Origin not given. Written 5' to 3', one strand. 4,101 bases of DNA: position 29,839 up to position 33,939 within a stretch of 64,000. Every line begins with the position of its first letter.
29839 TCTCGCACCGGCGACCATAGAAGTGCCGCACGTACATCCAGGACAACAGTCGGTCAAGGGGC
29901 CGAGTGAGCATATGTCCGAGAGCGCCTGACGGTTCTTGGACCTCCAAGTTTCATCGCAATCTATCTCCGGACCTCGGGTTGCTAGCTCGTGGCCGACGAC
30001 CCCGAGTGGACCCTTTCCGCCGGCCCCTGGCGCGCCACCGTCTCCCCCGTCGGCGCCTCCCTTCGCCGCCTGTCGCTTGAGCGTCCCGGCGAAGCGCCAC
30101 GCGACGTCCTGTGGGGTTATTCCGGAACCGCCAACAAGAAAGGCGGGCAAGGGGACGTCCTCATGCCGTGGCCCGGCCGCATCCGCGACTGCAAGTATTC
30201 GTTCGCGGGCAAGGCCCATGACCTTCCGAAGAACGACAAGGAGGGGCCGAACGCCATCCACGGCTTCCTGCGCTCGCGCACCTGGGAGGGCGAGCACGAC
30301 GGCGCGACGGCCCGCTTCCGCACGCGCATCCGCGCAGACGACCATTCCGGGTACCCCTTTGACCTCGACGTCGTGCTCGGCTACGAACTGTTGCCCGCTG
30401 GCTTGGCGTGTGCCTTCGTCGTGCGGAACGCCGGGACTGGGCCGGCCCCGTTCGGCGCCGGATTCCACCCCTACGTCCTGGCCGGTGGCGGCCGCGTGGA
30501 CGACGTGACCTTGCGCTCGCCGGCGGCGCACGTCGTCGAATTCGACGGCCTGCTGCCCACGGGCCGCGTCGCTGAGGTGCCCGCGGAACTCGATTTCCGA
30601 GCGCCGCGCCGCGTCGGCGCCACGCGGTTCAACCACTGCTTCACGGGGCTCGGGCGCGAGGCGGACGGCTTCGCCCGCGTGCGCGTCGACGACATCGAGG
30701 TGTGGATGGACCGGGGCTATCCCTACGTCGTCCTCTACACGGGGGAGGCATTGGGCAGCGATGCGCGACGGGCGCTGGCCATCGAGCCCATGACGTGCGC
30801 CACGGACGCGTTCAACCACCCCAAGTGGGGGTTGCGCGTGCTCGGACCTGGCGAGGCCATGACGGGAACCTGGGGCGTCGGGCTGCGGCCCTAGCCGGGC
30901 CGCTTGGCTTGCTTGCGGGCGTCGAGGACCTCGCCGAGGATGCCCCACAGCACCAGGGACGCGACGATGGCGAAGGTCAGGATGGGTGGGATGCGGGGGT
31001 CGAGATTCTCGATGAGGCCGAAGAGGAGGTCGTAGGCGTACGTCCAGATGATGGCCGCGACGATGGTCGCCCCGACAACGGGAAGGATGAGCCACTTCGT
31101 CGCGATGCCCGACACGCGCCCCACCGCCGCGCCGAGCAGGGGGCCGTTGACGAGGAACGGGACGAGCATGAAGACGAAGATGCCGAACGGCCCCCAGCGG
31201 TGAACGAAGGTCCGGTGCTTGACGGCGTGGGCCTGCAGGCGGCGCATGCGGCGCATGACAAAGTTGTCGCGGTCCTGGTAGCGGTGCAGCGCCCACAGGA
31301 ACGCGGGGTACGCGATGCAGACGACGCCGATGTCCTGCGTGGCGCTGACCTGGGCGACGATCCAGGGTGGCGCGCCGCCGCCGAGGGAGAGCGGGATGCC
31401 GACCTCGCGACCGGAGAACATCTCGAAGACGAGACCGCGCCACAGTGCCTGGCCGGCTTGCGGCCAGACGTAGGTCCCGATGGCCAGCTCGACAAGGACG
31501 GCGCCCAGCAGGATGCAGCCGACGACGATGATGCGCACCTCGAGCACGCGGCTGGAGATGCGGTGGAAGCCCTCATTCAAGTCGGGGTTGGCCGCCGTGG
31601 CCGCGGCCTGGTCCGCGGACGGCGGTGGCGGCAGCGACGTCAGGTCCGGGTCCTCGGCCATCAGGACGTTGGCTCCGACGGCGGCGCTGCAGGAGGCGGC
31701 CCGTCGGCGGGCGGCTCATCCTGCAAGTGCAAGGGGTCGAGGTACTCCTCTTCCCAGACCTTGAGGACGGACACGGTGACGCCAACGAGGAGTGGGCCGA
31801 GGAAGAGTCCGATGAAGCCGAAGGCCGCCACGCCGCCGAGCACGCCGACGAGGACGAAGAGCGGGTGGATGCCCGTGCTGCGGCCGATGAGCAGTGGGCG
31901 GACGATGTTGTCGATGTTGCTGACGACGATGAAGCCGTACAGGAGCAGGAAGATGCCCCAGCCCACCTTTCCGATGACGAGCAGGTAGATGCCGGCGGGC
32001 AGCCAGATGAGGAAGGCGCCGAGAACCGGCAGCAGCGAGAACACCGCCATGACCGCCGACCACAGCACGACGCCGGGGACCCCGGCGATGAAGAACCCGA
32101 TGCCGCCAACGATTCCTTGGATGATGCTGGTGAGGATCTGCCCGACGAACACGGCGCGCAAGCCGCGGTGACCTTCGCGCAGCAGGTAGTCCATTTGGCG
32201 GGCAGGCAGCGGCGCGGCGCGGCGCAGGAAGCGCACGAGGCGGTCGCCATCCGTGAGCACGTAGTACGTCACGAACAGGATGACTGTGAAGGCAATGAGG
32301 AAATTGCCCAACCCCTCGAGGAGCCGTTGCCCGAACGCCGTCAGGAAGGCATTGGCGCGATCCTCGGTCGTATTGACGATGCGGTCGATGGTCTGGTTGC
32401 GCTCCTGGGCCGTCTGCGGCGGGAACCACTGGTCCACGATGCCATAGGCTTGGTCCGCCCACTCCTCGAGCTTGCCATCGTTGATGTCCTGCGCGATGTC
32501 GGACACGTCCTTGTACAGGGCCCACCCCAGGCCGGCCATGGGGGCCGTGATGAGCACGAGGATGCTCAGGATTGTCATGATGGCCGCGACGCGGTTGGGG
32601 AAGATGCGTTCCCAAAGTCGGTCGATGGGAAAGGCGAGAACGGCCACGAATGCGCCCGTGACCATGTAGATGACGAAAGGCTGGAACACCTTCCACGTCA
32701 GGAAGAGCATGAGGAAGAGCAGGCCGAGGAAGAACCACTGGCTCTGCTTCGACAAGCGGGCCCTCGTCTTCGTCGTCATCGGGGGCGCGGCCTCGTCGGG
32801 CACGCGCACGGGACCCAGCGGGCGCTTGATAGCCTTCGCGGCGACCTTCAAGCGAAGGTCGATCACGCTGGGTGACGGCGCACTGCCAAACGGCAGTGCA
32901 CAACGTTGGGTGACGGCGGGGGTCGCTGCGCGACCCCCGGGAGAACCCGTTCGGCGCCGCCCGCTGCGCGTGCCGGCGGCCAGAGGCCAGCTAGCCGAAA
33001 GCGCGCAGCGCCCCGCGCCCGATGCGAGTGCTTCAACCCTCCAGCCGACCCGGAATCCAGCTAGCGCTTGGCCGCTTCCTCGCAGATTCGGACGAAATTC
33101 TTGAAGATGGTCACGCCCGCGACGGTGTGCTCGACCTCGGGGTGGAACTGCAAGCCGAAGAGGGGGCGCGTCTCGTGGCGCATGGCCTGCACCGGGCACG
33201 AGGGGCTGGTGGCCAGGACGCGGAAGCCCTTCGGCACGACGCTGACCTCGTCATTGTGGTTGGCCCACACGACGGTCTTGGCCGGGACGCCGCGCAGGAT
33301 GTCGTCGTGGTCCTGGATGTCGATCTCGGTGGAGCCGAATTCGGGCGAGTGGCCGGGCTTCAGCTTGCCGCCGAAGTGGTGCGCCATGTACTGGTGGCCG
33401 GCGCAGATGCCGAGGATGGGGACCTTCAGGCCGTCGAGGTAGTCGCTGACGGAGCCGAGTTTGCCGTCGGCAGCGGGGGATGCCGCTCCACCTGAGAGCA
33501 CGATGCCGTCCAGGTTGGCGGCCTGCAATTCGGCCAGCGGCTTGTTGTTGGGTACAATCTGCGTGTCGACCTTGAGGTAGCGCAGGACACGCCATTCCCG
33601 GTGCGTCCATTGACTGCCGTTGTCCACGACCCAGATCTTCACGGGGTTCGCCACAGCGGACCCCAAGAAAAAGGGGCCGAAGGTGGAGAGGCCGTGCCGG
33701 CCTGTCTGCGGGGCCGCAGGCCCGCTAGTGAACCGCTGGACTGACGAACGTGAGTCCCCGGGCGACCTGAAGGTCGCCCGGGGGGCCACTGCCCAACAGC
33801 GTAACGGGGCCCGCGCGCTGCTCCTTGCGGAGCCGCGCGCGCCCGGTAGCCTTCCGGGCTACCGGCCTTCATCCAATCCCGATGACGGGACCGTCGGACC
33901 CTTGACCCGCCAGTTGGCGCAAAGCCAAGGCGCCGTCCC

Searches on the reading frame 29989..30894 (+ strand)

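Call 51: search_protein_families(library=pfam, proteins=[window:29989-30894:+], max_evalue=0.001)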
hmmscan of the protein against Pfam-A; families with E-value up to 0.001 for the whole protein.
window:29989-30894:+ (301 aa): 1 family
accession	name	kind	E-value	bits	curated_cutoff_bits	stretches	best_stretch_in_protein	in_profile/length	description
PF01263.26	Aldose_epim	-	2.2e-46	159.1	27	1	7-294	3-295/299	Aldose 1-epimerase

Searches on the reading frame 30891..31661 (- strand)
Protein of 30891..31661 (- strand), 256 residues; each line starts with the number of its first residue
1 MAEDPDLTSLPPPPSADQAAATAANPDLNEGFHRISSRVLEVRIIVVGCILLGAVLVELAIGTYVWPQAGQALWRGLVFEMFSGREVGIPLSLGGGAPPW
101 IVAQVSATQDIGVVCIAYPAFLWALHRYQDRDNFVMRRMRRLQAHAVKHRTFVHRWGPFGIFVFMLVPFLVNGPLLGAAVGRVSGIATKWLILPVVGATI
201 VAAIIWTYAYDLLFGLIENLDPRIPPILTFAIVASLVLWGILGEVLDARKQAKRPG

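Call 52: search_protein_families(library=pfam, proteins=[window:30891-31661:-], max_evalue=0.001)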
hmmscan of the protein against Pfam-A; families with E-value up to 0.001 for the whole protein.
window:30891-31661:- (256 aa): 1 family
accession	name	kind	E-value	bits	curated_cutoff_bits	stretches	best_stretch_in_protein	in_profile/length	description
PF06695.16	Sm_multidrug_ex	-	2.1e-10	41.7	30.7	1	87-205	4-121/121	Putative small multi-drug export protein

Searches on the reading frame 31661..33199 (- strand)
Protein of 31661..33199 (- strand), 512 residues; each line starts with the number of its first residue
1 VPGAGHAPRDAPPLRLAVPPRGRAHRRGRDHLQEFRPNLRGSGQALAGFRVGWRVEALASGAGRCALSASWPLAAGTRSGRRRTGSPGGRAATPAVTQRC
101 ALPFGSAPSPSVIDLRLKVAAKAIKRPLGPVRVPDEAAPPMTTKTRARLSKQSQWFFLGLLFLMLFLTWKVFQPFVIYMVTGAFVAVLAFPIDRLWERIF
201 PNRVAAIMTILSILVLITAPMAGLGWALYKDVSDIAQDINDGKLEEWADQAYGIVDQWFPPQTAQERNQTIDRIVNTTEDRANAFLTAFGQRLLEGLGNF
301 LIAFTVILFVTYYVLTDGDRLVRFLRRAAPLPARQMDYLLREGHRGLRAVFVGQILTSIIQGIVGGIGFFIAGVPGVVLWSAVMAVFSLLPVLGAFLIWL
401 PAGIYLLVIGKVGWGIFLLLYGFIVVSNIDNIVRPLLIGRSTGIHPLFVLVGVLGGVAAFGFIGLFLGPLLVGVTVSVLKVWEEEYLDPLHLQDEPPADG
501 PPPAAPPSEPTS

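Call 52: search_protein_families(library=pfam, proteins=[window:31661-33199:-], max_evalue=0.001)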
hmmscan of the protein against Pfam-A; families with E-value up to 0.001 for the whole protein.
window:31661-33199:- (512 aa): 1 family
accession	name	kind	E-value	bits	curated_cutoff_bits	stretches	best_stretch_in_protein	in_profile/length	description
PF01594.21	AI-2E_transport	-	3.8e-53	181.2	34.3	1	158-482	4-326/327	AI-2E family transporter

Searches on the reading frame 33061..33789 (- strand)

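Call 52: search_protein_families(library=pfam, proteins=[window:33061-33789:-], max_evalue=0.001)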
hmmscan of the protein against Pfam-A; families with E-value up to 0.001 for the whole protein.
window:33061-33789:- (242 aa): 2 families
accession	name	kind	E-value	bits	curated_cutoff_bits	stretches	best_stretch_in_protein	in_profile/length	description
PF00117.34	GATase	-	4.4e-43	147.6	22.8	1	54-234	2-188/190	Glutamine amidotransferase class-I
PF07722.19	Peptidase_C26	-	6.4e-12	46.1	20.5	1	122-218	105-219/219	Peptidase C26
